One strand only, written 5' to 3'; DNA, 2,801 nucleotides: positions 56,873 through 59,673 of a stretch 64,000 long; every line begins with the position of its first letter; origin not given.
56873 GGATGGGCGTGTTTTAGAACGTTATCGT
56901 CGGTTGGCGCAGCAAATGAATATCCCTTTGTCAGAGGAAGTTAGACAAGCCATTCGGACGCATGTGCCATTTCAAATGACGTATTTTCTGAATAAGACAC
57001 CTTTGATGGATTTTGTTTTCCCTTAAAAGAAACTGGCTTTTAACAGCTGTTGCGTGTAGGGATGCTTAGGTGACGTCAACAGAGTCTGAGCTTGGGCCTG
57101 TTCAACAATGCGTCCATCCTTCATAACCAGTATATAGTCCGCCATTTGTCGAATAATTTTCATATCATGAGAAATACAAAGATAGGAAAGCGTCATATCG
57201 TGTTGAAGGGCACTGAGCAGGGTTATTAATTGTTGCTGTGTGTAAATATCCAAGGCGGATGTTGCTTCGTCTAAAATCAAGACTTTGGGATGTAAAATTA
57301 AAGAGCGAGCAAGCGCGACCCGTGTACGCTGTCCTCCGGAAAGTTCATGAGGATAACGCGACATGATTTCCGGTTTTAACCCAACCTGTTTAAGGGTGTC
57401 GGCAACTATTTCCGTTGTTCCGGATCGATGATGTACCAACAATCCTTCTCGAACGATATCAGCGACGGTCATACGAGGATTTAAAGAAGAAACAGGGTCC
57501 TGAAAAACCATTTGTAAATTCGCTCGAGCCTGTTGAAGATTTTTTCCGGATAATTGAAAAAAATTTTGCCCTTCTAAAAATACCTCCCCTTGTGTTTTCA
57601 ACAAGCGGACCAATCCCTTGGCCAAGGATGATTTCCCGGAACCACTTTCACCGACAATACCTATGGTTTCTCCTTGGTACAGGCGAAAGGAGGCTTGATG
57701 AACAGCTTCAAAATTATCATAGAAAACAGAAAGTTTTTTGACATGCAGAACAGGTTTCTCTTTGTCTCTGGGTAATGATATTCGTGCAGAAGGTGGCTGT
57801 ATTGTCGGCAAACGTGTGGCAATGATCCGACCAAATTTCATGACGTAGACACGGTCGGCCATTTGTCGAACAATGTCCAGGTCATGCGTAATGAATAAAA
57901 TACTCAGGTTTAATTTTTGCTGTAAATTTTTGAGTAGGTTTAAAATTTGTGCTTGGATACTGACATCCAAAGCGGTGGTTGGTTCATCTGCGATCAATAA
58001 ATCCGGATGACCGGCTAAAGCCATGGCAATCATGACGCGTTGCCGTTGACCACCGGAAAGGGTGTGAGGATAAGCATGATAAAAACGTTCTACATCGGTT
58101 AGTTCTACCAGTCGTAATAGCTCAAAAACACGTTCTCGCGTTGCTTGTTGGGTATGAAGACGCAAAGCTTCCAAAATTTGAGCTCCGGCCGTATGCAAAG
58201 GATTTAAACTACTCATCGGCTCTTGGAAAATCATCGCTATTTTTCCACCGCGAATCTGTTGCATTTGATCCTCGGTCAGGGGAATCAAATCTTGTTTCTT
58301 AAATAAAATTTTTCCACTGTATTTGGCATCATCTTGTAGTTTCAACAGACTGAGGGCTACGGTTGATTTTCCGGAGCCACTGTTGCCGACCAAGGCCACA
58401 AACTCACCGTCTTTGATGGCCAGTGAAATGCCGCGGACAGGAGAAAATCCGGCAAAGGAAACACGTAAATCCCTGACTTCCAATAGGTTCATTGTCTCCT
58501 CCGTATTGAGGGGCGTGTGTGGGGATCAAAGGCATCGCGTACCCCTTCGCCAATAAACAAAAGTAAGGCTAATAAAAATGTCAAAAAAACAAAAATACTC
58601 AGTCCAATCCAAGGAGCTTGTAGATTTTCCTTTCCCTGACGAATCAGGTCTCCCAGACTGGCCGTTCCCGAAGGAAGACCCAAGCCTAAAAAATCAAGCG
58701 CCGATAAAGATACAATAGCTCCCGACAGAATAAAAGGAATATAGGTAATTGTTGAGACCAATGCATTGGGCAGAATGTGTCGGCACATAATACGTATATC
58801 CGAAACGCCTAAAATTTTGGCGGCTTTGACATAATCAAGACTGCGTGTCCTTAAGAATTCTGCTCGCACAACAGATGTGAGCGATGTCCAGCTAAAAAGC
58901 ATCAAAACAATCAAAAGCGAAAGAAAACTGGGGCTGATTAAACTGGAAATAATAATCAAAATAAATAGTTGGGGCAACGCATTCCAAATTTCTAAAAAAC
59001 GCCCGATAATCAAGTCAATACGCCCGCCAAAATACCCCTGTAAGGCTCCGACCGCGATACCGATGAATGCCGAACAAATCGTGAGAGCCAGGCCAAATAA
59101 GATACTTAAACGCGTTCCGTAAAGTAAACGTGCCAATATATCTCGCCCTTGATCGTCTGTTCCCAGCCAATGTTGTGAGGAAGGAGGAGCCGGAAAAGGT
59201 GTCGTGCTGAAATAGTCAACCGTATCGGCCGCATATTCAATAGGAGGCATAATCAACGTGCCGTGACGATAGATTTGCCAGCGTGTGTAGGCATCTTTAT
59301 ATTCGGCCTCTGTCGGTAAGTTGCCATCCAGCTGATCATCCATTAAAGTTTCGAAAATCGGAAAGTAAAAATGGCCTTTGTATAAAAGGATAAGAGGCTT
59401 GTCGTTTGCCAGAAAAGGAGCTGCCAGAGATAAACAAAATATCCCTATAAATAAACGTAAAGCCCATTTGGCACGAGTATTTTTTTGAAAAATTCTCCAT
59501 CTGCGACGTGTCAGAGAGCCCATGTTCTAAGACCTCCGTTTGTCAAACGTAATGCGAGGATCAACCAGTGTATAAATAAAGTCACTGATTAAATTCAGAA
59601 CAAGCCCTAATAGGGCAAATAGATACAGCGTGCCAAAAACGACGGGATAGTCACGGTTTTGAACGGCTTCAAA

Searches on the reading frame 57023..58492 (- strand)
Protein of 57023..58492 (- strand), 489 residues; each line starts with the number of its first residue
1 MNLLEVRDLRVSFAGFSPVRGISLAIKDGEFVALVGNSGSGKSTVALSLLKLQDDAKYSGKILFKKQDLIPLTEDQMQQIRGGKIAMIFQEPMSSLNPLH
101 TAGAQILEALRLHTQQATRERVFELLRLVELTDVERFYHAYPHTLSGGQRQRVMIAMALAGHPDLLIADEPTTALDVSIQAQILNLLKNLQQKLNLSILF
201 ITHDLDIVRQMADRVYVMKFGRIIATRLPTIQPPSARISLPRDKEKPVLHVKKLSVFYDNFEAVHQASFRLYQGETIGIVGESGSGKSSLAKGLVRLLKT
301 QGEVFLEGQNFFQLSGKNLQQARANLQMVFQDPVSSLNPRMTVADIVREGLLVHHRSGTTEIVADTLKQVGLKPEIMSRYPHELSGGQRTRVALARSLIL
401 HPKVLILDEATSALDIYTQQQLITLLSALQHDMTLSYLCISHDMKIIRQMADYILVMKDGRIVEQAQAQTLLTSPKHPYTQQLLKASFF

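Call 15: search_protein_families(library=pfam, proteins=[window:57023-58492:-], max_evalue=0.001)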
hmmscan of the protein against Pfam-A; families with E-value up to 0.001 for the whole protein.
window:57023-58492:- (489 aa): 26 families (the best 25 are shown)
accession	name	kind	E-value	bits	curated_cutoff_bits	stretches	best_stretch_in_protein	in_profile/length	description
PF00005.33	ABC_tran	-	1.7e-64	216.9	25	2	265-412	2-137/137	ABC transporter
PF02463.25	SMC_N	-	1.1e-20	74.4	40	2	260-458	9-213/220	RecF/RecN/SMC N terminal domain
PF13191.12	AAA_16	-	1.4e-09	39.1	32.6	1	274-439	24-165/167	AAA ATPase domain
PF13401.12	AAA_22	-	1.8e-09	38.4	27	1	279-429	10-107/130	AAA domain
PF13304.12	AAA_21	-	8.5e-08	33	27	1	154-206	249-301/304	AAA domain, putative AbiEii toxin, Type IV TA system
PF13555.12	AAA_29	-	8.9e-08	32.2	27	0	262-299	13-47/61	P-loop containing region of AAA domain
PF20720.3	nSTAND3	-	7.2e-07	29.5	27.2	0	262-303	5-46/155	Novel STAND NTPase 3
PF20703.3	nSTAND1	-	1e-06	29.1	27.1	0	256-307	15-60/379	Novel STAND NTPase 1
PF00004.35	AAA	-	2e-06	28.7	21.2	0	279-443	3-110/131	ATPase family associated with various cellular activities (AAA)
PF05729.18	NACHT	-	3.6e-06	27.4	26.7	0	276-323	2-49/167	NACHT domain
PF13238.12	AAA_18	-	1e-05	26.4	29.4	0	277-316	1-25/128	AAA domain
PF07728.20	AAA_5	-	1.3e-05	25.7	22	0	33-55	3-25/139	AAA domain (dynein-related subfamily)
PF13481.12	AAA_25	-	2.5e-05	24.4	27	0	26-49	30-53/195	AAA domain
PF00485.24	PRK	-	3e-05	24.4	22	0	277-317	2-44/196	Phosphoribulokinase / Uridine kinase family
PF01583.26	APS_kinase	-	3.6e-05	24.3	21.1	0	273-324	1-54/152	Adenylylsulphate kinase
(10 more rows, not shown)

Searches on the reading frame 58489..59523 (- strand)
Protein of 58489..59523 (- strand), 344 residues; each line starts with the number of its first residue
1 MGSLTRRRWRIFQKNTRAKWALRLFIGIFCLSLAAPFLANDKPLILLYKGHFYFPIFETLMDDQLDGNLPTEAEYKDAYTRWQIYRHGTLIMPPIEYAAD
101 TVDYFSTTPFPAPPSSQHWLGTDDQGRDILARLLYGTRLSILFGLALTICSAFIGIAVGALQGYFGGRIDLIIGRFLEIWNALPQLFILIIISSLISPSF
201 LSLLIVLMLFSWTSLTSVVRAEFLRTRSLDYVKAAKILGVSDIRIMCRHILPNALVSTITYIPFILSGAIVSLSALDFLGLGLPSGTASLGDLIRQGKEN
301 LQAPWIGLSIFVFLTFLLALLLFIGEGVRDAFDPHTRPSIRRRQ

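Call 15: search_protein_families(library=pfam, proteins=[window:58489-59523:-], max_evalue=0.001)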
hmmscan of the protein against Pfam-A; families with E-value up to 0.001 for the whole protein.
window:58489-59523:- (344 aa): 2 families
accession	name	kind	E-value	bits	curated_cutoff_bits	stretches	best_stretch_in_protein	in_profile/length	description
PF00528.27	BPD_transp_1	-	1.9e-28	99.9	26.4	1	155-337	1-183/184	Binding-protein-dependent transport system inner membrane component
PF12911.12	OppC_N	-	0.00092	19.5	23.9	1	3-41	1-39/53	N-terminal TM domain of oligopeptide transport permease C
